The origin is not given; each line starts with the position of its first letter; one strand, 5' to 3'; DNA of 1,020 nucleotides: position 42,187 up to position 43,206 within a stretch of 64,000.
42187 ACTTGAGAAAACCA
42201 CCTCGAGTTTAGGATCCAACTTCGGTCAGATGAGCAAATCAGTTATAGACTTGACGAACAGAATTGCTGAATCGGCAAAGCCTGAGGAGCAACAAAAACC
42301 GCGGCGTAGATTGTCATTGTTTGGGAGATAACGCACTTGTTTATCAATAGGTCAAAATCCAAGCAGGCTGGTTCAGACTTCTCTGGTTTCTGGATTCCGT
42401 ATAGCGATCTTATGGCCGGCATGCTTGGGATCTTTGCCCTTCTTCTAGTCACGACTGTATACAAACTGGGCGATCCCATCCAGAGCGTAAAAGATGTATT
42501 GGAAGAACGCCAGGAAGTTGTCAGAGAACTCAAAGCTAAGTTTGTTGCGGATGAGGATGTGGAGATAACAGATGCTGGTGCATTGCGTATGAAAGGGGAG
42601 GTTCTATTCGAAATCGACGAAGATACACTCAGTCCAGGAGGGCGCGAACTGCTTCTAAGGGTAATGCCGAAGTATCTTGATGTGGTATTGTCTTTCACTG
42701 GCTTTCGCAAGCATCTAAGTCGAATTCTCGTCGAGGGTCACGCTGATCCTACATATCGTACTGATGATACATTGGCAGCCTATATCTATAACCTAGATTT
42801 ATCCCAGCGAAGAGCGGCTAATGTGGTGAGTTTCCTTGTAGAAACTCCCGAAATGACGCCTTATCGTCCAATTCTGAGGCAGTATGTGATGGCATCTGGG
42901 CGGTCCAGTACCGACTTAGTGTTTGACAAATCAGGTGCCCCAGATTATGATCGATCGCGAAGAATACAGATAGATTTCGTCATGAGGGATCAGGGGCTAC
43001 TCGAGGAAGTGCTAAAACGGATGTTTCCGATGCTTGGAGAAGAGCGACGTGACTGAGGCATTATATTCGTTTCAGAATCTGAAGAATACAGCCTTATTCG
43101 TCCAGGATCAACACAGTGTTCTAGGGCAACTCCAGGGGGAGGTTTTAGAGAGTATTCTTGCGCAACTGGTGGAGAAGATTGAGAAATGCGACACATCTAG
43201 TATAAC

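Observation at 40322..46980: Complete, compact Zorya type I-like anti-phage module (zorA-zorB-zorC-zorD)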

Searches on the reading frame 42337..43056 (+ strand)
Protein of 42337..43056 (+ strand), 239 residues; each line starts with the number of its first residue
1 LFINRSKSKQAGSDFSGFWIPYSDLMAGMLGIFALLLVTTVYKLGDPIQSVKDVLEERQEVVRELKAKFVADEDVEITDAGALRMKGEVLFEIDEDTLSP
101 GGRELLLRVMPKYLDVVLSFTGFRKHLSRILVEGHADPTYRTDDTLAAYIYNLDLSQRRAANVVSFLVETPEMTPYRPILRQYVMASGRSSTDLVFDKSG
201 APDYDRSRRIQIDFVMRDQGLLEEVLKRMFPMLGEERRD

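Call 3: search_protein_families(library=pfam, proteins=[window:42337-43056:+], max_evalue=0.01)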
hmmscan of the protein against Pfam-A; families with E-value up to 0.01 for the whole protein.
window:42337-43056:+ (239 aa): 1 family
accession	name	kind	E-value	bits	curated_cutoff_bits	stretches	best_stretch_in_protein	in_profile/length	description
PF00691.25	OmpA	-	5.1e-07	30.4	27.2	1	91-202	2-92/98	OmpA family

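Call 4: search_protein_families(library=padloc, proteins=[window:42337-43056:+], max_evalue=0.01)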
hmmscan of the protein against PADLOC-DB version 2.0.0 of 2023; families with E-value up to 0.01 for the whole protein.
window:42337-43056:+ (239 aa): 7 families
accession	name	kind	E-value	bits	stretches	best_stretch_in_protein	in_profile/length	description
PDLC00609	ZorB1|ZorB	-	1.2e-51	173.5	1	4-227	4-227/232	MotB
PDLC00641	ZorB2|ZorB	-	4.9e-33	112.8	1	9-227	7-235/238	MotB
PDLC00610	ZorB1|ZorB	-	8.3e-20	69.4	1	8-218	6-238/254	MotB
PDLC00611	ZorB1|ZorB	-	6.2e-18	63.3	1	15-174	17-173/240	MotB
PDLC00608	ZorB1|ZorB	-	9.2e-18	62.4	1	6-217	6-228/243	MotB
PDLC00651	ZorB3|ZorB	-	1.3e-14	52.2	1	16-217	13-205/215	MotB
PDLC00612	ZorB1|ZorB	-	1e-13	49.5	1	50-218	91-270/293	MotB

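Call 16: search_solved_structures(query=window:42337-43056:+, max_evalue=0.01, show_alignments=1)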
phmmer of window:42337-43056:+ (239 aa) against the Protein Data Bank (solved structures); distinct sequences matched with E-value up to 0.01: 5.
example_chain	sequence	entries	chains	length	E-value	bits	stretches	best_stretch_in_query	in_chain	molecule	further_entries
8vvi_A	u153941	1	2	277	1.9e-09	40.6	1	17-172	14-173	Motility protein B-like N-terminal domain-containing protein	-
8qyd_F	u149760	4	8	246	4.5e-06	29.6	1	11-170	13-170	Membrane protein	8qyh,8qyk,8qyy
8vvn_B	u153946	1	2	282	1.7e-05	27.8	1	15-139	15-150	Chemotaxis protein MotB-related protein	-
6ysf_A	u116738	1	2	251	0.0014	21.4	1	53-179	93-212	Chemotaxis motB protein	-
8ucs_A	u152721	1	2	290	0.0021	20.9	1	53-179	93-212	OmpA family protein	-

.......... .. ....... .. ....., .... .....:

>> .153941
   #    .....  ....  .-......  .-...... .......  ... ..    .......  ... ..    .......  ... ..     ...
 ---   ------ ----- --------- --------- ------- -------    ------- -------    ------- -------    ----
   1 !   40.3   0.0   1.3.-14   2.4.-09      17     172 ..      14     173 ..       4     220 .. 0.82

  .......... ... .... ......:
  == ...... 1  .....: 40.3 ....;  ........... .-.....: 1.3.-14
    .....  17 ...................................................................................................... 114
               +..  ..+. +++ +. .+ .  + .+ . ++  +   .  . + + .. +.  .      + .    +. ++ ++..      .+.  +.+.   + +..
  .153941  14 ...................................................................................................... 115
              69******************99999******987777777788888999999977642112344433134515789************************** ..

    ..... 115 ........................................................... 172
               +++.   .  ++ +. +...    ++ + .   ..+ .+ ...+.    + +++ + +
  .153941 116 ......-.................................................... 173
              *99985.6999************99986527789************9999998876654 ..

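Call 67: search_solved_structures(query=window:42337-43056:+, max_evalue=0.0001, show_alignments=3)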
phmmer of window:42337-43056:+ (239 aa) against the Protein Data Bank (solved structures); distinct sequences matched with E-value up to 0.0001: 3.
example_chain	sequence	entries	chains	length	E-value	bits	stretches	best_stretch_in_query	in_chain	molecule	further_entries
8vvi_A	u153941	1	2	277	1.9e-09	40.6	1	17-172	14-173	Motility protein B-like N-terminal domain-containing protein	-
8qyd_F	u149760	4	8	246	4.5e-06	29.6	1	11-170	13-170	Membrane protein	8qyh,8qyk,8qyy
8vvn_B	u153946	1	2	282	1.7e-05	27.8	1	15-139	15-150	Chemotaxis protein MotB-related protein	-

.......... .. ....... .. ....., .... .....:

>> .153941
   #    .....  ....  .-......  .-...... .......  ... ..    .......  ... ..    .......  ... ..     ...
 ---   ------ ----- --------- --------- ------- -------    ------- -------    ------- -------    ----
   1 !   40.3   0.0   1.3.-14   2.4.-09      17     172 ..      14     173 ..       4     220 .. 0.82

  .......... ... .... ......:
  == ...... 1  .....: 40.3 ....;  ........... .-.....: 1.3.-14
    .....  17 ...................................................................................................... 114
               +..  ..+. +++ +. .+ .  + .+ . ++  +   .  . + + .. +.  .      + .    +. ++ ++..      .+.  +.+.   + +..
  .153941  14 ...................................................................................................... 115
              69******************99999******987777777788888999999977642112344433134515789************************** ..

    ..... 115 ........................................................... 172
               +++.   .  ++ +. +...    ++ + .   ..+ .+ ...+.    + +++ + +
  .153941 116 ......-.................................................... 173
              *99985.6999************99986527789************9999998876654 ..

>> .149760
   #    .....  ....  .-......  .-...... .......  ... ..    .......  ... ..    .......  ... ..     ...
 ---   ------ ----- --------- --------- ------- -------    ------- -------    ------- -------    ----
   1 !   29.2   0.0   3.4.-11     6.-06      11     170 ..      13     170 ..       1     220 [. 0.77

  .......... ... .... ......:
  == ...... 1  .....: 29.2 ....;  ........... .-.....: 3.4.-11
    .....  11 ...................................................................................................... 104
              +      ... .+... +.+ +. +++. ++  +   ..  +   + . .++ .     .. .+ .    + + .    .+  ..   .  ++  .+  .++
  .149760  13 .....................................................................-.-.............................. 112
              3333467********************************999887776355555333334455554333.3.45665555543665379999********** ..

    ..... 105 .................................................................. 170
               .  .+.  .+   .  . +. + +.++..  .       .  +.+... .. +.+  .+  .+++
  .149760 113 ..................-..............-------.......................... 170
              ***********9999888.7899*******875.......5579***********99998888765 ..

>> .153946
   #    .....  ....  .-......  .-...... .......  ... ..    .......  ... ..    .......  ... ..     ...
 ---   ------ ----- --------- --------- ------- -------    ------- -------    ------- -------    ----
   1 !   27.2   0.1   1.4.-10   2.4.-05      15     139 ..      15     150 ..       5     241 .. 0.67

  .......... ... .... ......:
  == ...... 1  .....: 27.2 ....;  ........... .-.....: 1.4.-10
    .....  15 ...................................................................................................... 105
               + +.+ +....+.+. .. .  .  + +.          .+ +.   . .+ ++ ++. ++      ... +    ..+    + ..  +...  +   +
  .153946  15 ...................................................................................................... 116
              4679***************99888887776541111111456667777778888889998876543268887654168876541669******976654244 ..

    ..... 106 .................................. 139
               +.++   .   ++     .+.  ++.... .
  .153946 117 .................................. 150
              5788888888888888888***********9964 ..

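Call 82: search_protein_families(library=ncbifam, proteins=[window:42337-43056:+], max_evalue=0.01)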
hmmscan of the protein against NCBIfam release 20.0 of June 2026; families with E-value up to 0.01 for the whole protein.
window:42337-43056:+ (239 aa): 18 families
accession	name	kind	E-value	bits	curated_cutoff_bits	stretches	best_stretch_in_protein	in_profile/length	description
NF041787.1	anti-phage_ZorB2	equivalog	5.3e-17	62.7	400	1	60-216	39-198/210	type II Zorya anti-phage system protein ZorB2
NF006547.1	PRK09040.1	equivalog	1.2e-12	47.7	194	1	16-217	11-203/213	hypothetical protein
NF041788.1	anti-phage_ZorB1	equivalog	5.2e-12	45.7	400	1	14-169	16-169/243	type I Zorya anti-phage system protein ZorB1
NF006508.0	PRK08944.1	subfamily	9.6e-07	28.3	259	1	60-213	150-286/304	MotB family protein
NF045787.1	OmpABordt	equivalog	3.1e-06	27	200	1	82-215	80-190/194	outer membrane protein OmpA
NF033763.1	exchanger_TraB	exception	3.9e-06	25.1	700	1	123-170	420-460/522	outer membrane exchange protein TraB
NF053611.1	YiaD_Gzip_OmpA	equivalog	4.3e-06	26.6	175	1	71-211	83-203/206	YiaD family glycine zipper/OmpA-like lipoprotein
TIGR03350.1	type_VI_ompA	equivalog_domain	1.9e-05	24.6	139.8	1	79-213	22-136/137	type VI secretion system protein TssL, long form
NF005195.1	PRK06667.1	equivalog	2.3e-05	24.3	300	1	96-175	124-202/241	flagellar motor protein MotB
NF053585.1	OMP_LP_YfiB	equivalog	4.3e-05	23.4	128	1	82-173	51-125/163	outer membrane lipoprotein YfiB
NF006543.0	PRK09039.1-2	equivalog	7.5e-05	22.7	305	1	53-214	199-347/350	peptidoglycan -binding protein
NF005444.0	PRK07033.1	equivalog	7.9e-05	21.8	520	1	61-216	290-423/438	DotU family type VI secretion system protein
NF053613.1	OMP_toxin_LptF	equivalog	9.5e-05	22.2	400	1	51-170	109-208/256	lipotoxin F family OmpA-related lipoprotein LptF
NF006542.0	PRK09039.1-1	equivalog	9.6e-05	21.5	388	1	85-177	505-593/627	peptidoglycan -binding protein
NF053612.1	anchor_PA1041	equivalog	0.00018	21.5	250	1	74-170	118-198/236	PA1041 family peptidoglycan-binding anchor lipoprotein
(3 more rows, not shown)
